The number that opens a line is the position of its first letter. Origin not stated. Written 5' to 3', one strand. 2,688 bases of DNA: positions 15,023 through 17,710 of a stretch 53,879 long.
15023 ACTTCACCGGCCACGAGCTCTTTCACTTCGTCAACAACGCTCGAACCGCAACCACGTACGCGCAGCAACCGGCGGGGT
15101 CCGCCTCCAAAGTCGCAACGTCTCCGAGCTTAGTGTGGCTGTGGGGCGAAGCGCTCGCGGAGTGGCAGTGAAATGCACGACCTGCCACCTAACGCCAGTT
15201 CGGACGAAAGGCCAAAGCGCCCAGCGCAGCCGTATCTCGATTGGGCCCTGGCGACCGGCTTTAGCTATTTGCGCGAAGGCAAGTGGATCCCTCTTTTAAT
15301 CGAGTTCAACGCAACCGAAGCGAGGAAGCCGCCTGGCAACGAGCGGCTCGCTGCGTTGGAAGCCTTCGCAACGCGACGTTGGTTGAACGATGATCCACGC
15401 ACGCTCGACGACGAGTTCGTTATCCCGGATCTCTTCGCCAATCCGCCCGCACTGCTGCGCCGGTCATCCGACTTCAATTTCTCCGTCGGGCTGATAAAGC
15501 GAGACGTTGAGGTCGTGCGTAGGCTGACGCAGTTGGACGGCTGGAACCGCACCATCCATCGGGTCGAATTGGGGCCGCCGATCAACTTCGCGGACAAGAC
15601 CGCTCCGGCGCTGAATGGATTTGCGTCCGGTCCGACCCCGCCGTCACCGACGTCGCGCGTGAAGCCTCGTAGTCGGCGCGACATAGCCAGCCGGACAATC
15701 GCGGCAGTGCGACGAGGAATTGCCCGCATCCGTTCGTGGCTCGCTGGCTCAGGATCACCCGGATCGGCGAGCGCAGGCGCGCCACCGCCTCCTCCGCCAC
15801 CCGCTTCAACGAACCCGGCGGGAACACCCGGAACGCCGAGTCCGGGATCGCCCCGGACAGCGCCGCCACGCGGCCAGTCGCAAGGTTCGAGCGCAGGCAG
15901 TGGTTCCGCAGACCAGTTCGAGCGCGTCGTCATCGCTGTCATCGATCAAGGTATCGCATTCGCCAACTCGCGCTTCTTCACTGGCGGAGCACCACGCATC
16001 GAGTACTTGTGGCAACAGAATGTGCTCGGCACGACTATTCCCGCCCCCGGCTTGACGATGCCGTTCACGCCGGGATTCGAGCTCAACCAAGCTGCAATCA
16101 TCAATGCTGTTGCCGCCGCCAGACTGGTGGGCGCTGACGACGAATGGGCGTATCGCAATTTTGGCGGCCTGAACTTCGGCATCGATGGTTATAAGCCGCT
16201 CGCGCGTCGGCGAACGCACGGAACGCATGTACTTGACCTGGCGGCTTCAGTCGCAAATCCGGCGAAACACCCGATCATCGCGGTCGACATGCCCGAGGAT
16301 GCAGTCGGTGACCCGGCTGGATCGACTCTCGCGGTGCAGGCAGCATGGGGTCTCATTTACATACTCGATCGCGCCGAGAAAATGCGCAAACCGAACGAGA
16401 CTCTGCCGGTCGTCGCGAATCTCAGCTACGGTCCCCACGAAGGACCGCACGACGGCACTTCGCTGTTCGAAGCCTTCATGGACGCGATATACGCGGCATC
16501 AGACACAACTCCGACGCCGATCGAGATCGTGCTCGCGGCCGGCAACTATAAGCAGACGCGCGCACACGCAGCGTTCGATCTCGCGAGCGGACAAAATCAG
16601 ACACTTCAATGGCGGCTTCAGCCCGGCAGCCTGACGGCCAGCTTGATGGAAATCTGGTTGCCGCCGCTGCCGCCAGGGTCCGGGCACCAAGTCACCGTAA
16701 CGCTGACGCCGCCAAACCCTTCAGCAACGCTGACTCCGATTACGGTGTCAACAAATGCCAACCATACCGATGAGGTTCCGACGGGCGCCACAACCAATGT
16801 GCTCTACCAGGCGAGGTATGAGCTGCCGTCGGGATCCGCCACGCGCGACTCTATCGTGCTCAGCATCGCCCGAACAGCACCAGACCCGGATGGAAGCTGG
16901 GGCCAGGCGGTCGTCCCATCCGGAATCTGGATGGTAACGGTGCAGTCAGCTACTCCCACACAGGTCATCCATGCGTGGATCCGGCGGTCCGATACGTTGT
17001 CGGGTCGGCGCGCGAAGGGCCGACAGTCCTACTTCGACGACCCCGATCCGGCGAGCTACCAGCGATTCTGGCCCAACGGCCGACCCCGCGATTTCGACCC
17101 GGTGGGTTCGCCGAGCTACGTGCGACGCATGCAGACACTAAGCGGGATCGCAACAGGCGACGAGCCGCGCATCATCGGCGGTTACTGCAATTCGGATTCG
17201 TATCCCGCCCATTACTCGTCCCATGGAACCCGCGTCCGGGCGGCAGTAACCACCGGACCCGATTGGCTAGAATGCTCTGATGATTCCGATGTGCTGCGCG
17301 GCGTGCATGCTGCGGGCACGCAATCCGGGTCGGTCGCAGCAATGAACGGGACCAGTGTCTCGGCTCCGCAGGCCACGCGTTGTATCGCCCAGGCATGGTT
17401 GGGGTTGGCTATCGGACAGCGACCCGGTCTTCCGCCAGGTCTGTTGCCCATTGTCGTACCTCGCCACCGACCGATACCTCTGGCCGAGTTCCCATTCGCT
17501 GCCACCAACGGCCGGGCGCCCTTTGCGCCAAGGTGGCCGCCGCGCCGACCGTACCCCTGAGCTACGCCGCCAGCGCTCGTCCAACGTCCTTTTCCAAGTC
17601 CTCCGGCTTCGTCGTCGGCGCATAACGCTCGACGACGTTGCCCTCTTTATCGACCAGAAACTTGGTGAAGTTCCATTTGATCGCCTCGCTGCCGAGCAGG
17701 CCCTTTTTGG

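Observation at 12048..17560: Cyclase-TPR / soluble PAP2-like / signal-less S8 protease cassette: candidate uncharacterised signalling or conflict system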

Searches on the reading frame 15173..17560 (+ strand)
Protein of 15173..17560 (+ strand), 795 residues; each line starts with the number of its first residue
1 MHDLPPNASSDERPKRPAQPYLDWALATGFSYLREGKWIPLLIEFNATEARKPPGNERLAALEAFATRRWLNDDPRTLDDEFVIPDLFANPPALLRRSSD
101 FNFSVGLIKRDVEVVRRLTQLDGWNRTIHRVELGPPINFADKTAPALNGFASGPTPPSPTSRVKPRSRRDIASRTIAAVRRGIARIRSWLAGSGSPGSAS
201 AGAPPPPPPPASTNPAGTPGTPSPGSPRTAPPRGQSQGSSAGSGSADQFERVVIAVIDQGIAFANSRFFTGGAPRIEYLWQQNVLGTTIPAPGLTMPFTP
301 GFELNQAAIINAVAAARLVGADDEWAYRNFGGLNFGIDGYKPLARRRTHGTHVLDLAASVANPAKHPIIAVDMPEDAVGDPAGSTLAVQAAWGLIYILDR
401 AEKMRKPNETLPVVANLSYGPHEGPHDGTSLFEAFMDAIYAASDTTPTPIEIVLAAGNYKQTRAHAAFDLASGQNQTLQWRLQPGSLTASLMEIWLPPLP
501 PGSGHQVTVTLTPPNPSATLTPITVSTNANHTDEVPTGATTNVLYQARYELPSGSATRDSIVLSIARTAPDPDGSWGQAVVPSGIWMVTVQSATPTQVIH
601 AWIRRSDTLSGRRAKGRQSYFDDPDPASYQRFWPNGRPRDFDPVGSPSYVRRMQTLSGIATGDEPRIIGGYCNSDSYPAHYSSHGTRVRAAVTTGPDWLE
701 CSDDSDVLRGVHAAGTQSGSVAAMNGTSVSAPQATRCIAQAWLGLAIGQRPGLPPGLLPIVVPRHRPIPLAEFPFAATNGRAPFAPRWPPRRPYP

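Call 3: search_protein_families(library=pfam, proteins=[window:15173-17560:+], max_evalue=0.1)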
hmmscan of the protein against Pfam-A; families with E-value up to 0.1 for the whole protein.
window:15173-17560:+ (795 aa): 1 family
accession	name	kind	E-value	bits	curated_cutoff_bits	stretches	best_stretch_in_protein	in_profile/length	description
PF00082.27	Peptidase_S8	-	5.1e-08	33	21.8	1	252-742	4-254/288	Subtilase family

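Call 4: search_protein_families(library=ncbifam, proteins=[window:15173-17560:+], max_evalue=0.1)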
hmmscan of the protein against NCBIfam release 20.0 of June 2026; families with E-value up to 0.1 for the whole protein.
window:15173-17560:+ (795 aa): 1 family
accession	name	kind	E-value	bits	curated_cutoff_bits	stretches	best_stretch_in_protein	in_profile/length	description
NF040809.1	germ_prot_CspBA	exception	3.7e-16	58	1250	1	337-479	144-273/1099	bifunctional germination protease/germinant receptor pseudoprotease CspBA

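Call 5: search_protein_families(library=padloc, proteins=[window:15173-17560:+], max_evalue=0.1)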
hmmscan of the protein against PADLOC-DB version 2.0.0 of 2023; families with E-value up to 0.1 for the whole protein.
window:15173-17560:+ (795 aa): 1 family
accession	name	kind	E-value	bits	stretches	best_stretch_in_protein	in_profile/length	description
PDLC02197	IetS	-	0.012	11.9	0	630-746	401-515/749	-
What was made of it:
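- On IetAS: The IetS HMM scores 11.9 bits, E 0.012, with no stretch passing on its own (call 5).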

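Call 7: search_solved_structures(query=window:15173-17560:+, max_evalue=1, show_alignments=2)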
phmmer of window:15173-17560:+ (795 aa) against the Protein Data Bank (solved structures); distinct sequences matched with E-value up to 1: 3.
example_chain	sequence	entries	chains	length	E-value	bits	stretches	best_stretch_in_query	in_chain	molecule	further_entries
9sj6_C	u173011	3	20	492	1.2e-11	46.7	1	332-495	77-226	Subtilisin-like serine germination related protease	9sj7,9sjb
4i0w_B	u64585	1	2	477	0.0042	18.5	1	349-467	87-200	Protease CspB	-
6q53_A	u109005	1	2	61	0.82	10.9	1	10-48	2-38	light-harvesting protein subunit alpha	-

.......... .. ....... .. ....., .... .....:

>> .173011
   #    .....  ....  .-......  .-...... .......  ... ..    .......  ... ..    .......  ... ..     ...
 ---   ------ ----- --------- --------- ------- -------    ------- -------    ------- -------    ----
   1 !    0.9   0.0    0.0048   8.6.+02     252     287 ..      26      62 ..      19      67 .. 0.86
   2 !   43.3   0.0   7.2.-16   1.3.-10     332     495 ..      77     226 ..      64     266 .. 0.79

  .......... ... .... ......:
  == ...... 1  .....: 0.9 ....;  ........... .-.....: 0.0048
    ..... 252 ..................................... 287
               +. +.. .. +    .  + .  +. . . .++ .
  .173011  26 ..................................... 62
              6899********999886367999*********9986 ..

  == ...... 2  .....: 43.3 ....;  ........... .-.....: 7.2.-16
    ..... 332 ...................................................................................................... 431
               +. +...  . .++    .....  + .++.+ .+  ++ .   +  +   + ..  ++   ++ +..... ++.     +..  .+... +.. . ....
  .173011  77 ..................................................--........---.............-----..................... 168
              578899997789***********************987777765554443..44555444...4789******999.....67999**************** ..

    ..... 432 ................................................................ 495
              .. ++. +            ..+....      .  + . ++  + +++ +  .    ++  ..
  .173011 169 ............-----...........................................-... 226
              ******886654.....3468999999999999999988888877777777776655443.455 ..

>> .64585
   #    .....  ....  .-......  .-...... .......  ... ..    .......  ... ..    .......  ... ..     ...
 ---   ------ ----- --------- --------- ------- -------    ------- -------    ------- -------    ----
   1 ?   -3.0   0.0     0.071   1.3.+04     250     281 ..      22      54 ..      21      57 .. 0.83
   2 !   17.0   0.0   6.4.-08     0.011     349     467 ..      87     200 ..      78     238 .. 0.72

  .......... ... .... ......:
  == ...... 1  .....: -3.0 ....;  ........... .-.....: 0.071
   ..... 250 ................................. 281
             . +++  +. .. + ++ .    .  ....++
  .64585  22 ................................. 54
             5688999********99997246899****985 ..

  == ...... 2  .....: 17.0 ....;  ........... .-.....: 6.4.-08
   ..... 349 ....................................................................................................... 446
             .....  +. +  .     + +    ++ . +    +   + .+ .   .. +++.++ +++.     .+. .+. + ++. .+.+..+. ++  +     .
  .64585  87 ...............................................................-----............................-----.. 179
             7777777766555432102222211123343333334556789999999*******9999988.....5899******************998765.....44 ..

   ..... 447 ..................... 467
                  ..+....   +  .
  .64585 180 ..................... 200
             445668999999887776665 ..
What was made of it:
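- On Csp subtilases: The best PDB sequence hit is CspB 9sj6 at 1e-11 (call 7).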

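Call 8: find_homologous_proteins(query=window:15173-17560:+)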
Query window:15173-17560:+ (795 aa): 163 proteins with E <= 0.001 among 8000 candidates; the best 120 are listed.
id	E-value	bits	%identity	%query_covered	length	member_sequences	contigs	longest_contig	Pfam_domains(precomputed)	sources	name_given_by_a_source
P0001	0.0e+0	1817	100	100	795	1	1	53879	PF00082.28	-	-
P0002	0.0e+0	1424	82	100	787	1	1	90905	-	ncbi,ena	-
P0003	0.0e+0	1349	81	96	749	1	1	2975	PF00082.28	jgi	jgi:hypothetical protein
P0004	0.0e+0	1260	72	98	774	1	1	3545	PF00082.28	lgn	-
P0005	0.0e+0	1051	63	100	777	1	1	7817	PF00082.28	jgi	jgi:hypothetical protein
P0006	0.0e+0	1041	66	95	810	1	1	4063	PF00082.28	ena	-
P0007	0.0e+0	1029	62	100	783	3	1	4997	PF00082.28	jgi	-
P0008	0.0e+0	1028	66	69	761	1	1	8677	PF00082.28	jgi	jgi:hypothetical protein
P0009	0.0e+0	1026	61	100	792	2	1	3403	PF00082.28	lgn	-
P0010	0.0e+0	1022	67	69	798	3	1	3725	PF00082.28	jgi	jgi:hypothetical protein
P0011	0.0e+0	1011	62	100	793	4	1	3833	PF00082.28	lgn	-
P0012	2.2e-295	1000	63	100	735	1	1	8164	PF00082.28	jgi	-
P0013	1.1e-294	998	67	69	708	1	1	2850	PF00082.28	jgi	jgi:hypothetical protein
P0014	6.9e-294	995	61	100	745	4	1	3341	-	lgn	-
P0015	1.8e-293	994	61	99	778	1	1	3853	PF00082.28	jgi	jgi:hypothetical protein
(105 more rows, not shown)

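Call 10: find_related_loci(query=A1, collection=genome_contigs, flank=10000)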
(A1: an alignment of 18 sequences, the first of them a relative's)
Query A1 (795 aa) in genome_contigs; peptide patterns used: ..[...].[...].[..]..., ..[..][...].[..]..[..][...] (x = any residue, [..] = any of these).
409 stretches matched a pattern; 338 encode a relative of the query (tblastn E <= 1e-3); the best 80 are kept; 80 distinct loci.
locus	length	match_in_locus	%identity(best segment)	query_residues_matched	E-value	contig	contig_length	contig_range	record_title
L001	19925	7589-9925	82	1-784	0e+0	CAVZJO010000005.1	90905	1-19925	MAG: uncultured beta proteobacterium isolate MFD00962.bin.1.206 genome assembly, contig: contig_157643, whole genome sho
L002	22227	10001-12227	49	10-790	8e-141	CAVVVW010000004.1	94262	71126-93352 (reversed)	MAG: uncultured beta proteobacterium isolate MFD04651.bin.1.139 genome assembly, contig: contig_12309, whole genome shot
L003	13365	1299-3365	51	19-786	2e-134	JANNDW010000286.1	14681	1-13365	MAG: Methylibium sp. isolate OTE_75_metabat_516_sub OTE_75_k141_50065, whole genome shotgun sequence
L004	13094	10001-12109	50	14-786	2e-128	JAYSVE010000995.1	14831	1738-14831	MAG: Methylibium sp. isolate GFS_12741 GFS_12741_994, whole genome shotgun sequence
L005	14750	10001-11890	45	17-786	2e-118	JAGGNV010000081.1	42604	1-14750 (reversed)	Variovorax paradoxus strain ISL-79 ISL79_82, whole genome shotgun sequence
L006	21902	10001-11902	48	17-743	1e-115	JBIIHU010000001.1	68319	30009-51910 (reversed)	MAG: Burkholderiaceae bacterium isolate ME2001-08-13pf_3300042453_group1_bin162 Rohwer_bin2084_scaffold_197_c1, whole ge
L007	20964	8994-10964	45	10-764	4e-115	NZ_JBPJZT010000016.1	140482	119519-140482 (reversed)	Variovorax sp. GT1P44 NODE_16_length_140482_cov_44.485363, whole genome shotgun sequence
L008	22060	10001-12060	53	14-738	8e-119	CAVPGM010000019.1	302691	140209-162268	MAG: uncultured beta proteobacterium isolate MFD10007.bin.2.152 genome assembly, contig: contig_38973, whole genome shot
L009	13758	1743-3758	45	11-791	9e-114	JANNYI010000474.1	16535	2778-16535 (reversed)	MAG: Betaproteobacteria bacterium isolate VAR_34_concoct_320_sub VAR_34_k141_2000278, whole genome shotgun sequence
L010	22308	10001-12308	73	1-792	7e-161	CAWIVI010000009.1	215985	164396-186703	MAG: uncultured beta proteobacterium isolate MFD02840.bin.2.192 genome assembly, contig: contig_24126, whole genome shot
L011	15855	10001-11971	45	19-763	9e-109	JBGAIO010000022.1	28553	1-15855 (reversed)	MAG: Burkholderiaceae bacterium isolate MAG_MBR_H125.95 MBRH125-95_opera_contig_3775, whole genome shotgun sequence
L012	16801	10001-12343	51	1-770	2e-100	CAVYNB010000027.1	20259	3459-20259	MAG: uncultured beta proteobacterium isolate MFD09730.bin.2.20 genome assembly, contig: contig_38904, whole genome shotg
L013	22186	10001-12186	41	5-793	3e-96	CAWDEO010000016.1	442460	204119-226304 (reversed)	MAG: uncultured beta proteobacterium isolate MFD05942.bin.2.39 genome assembly, contig: contig_46992, whole genome shotg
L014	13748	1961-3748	40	17-739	1e-92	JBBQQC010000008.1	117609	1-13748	MAG: Burkholderiales bacterium isolate Co_metawrap_1552 Cmw_1552_k141_15907847_length_117609_cov_21.0000, whole genome s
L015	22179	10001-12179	58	6-792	1e-148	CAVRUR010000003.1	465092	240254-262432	MAG: uncultured beta proteobacterium isolate MFD02809.bin.2.82 genome assembly, contig: contig_119105, whole genome shot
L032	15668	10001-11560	35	248-739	7e-65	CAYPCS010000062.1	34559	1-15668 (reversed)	MAG TPA_asm: uncultured Granulosicoccaceae bacterium isolate binchicken_co385_39 genome assembly, contig: NODE_713_lengt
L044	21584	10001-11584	34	252-775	2e-61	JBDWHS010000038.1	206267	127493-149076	MAG: Sneathiella sp. isolate CI.59.F.A1_421_49 CI_59_F_A1_421_49_000000000038, whole genome shotgun sequence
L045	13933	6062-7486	37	252-745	3e-61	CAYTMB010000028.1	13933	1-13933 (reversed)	MAG TPA_asm: uncultured Rhodovulum sp. isolate SRP344714_co2_108 genome assembly, contig: NODE_11417_length_13933_cov_19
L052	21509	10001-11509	35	253-770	9e-60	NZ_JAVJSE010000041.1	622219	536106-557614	MAG: Thalassobaculum sp. isolate G1-WW12-09 k141_39122, whole genome shotgun sequence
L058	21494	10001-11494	35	252-743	1e-58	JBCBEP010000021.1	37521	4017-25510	MAG: Pseudomonadota bacterium isolate J06607_16 NODE_62_length_37521_cov_22.480356, whole genome shotgun sequence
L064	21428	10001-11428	38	252-741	6e-58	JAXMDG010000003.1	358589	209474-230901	MAG: Amaricoccus sp. isolate STL-PRO30 C1.67.fa-3, whole genome shotgun sequence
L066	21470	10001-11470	33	252-741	5e-57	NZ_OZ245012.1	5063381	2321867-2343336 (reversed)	MAG: Thalassobaculum sp. isolate faa8e8ba-76a1-413a-bf4c-fe0cfe5a1ac7 chromosome 1, complete sequence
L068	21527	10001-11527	33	252-744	2e-56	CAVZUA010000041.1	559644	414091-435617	MAG: uncultured Alphaproteobacteria bacterium isolate MFD04967.bin.1.114 genome assembly, contig: contig_6959, whole gen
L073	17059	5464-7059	33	208-741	7e-55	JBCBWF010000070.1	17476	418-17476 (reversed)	MAG: Pseudomonadota bacterium isolate J06648_13 k141_195522_length_17476_cov_15.0000, whole genome shotgun sequence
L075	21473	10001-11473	33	252-741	2e-54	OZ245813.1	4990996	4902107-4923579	MAG: Candidatus Endolissoclinum sp. isolate 5219e499-2317-44af-81b6-4ab5b54e47ab genome assembly, chromosome: 1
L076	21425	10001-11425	33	253-736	2e-54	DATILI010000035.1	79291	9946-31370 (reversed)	MAG TPA_asm: Burkholderiaceae bacterium isolate SMAG_U15740 k141_40807, whole genome shotgun sequence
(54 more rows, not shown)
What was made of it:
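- On Csp subtilases: Nearly all hosts are Alpha-, Beta- or Gammaproteobacteria; one MAG is labelled Anaerolineae (call 10).
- Distribution is patchy: 338 of 185,579 species genomes (call 10).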

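Call 20: search_protein_families(library=pfam, proteins=[L076:13129-13836:-, L052:6391-8325:+, L073:2028-3677:+, L044:6367-8091:-, L032:5532-8111:+, L064:6387-8288:+], max_evalue=0.01)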
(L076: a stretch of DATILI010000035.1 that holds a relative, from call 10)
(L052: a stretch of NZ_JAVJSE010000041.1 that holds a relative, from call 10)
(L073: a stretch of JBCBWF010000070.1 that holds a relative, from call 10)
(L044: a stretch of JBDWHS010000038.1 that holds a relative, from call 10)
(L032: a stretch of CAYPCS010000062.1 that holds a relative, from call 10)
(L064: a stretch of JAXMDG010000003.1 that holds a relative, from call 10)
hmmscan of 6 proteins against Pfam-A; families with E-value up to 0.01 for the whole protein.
L076:13129-13836:- (235 aa): 8 families
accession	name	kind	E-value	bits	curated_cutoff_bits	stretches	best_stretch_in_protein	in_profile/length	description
PF00027.35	cNMP_binding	-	2.4e-22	79.1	27.5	1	47-133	2-89/89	Cyclic nucleotide-binding domain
PF13545.12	HTH_Crp_2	-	2.7e-10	40.5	27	1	166-228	2-62/70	Crp-like helix-turn-helix domain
PF00325.26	Crp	-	1.3e-08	34.9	21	1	188-217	2-31/32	Bacterial regulatory proteins, crp family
PF15977.11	HTH_46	-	0.00013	22.3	29.3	1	195-232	30-67/68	Winged helix-turn-helix DNA binding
PF13551.12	HTH_29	-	0.0013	19.2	28.1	1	183-224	6-48/64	Winged helix-turn helix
PF13412.12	HTH_24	-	0.0032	17.4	21.9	1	188-218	17-47/48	Winged helix-turn-helix DNA-binding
PF25213.1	HVO_A0261_N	-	0.0042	17.4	35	1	168-224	8-60/86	HVO_A0261 N-terminal domain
PF08279.18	HTH_11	-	0.0042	17.4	25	0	188-217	15-44/55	HTH domain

L052:6391-8325:+ (644 aa): 12 families
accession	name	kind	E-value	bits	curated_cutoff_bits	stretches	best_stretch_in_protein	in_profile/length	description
PF00486.34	Trans_reg_C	-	6.6e-12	45.8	26.2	1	90-163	1-77/77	Transcriptional regulatory protein, C terminal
PF13431.12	TPR_17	-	5.8e-10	39.1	24.4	0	462-495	1-33/34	Tetratricopeptide repeat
PF07719.23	TPR_2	-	9e-10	38.4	27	0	589-612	10-33/34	Tetratricopeptide repeat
PF13428.12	TPR_14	-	4.6e-09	36.5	23.5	0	589-612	10-33/44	Tetratricopeptide repeat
PF14559.12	TPR_19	-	5e-09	36.8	25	1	453-517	4-67/68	Tetratricopeptide repeat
PF13414.12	TPR_11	-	5.2e-09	36.1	26.8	1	490-520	9-39/42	TPR repeat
PF00515.34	TPR_1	-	3.8e-08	33.3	27.8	0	457-473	18-34/34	Tetratricopeptide repeat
PF13432.12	TPR_16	-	2.5e-07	31.5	32.7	1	489-543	11-65/65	Tetratricopeptide repeat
PF13181.12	TPR_8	-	1.7e-06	28.2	25.7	0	589-612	10-33/34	Tetratricopeptide repeat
PF13371.12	TPR_9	-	8.6e-05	22.9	35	1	453-515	8-69/73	Tetratricopeptide repeat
PF23914.1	TPR_CcmH_CycH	-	0.0007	19.9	42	0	500-609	41-150/158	Cytochrome c-type biogenesis protein H TPR domain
PF13174.12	TPR_6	-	0.0052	17.8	26.3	0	589-611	9-31/33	Tetratricopeptide repeat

L073:2028-3677:+ (549 aa): 11 families
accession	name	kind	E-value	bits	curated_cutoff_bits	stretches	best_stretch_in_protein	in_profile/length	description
PF07719.23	TPR_2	-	4.9e-11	42.3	27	0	393-412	15-34/34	Tetratricopeptide repeat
PF14559.12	TPR_19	-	8.8e-11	42.4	25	1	393-448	5-60/68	Tetratricopeptide repeat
PF13428.12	TPR_14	-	6.2e-08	33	23.5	0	393-420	15-42/44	Tetratricopeptide repeat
PF13432.12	TPR_16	-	1.2e-07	32.5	32.7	1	457-515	4-62/65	Tetratricopeptide repeat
PF00515.34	TPR_1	-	1.6e-06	28.2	27.8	0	393-412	15-34/34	Tetratricopeptide repeat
PF13371.12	TPR_9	-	4e-05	24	35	1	459-516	4-61/73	Tetratricopeptide repeat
PF13424.12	TPR_12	-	0.00011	22.7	30.1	0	457-508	10-69/77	Tetratricopeptide repeat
PF14853.12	Fis1_TPR_C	-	0.00012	22.6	25.3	0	491-517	8-34/53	Fis1 C-terminal tetratricopeptide repeat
PF13414.12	TPR_11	-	0.00026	21.1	26.8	1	393-423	8-38/42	TPR repeat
PF23914.1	TPR_CcmH_CycH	-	0.00061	20.1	42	0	405-488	42-125/158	Cytochrome c-type biogenesis protein H TPR domain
PF13431.12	TPR_17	-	0.0015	19.1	24.4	0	402-428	2-28/34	Tetratricopeptide repeat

L044:6367-8091:- (574 aa): 4 families
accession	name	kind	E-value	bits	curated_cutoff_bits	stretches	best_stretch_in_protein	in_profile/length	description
PF13428.12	TPR_14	-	6.5e-07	29.9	23.5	0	516-545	4-33/44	Tetratricopeptide repeat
PF14559.12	TPR_19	-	1.6e-05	25.5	25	0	492-544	4-56/68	Tetratricopeptide repeat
PF07719.23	TPR_2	-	0.00012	22.3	27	0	386-406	14-34/34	Tetratricopeptide repeat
PF00486.34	Trans_reg_C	-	0.0027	18.2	26.2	0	54-107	8-60/77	Transcriptional regulatory protein, C terminal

L032:5532-8111:+ (859 aa): 8 families
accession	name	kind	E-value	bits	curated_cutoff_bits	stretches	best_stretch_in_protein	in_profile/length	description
PF03704.23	BTAD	-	1.9e-10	41.7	22.1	1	151-249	46-145/146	Bacterial transcriptional activator domain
PF07719.23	TPR_2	-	1e-07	31.9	27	0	767-792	8-33/34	Tetratricopeptide repeat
PF00515.34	TPR_1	-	2.1e-07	30.9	27.8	0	704-721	16-33/34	Tetratricopeptide repeat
PF14559.12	TPR_19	-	2.6e-07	31.3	25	0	770-826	1-57/68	Tetratricopeptide repeat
PF00486.34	Trans_reg_C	-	0.00062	20.2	26.2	1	45-94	11-59/77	Transcriptional regulatory protein, C terminal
PF13432.12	TPR_16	-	0.0011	19.8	32.7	0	704-754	12-62/65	Tetratricopeptide repeat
PF13431.12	TPR_17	-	0.0025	18.4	24.4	0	711-738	1-28/34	Tetratricopeptide repeat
PF13428.12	TPR_14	-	0.0089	17.1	23.5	0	766-801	7-42/44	Tetratricopeptide repeat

L064:6387-8288:+ (633 aa): 1 family
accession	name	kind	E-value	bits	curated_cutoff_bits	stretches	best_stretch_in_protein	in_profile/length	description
PF14559.12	TPR_19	-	0.0041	17.9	25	1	548-603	2-57/68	Tetratricopeptide repeat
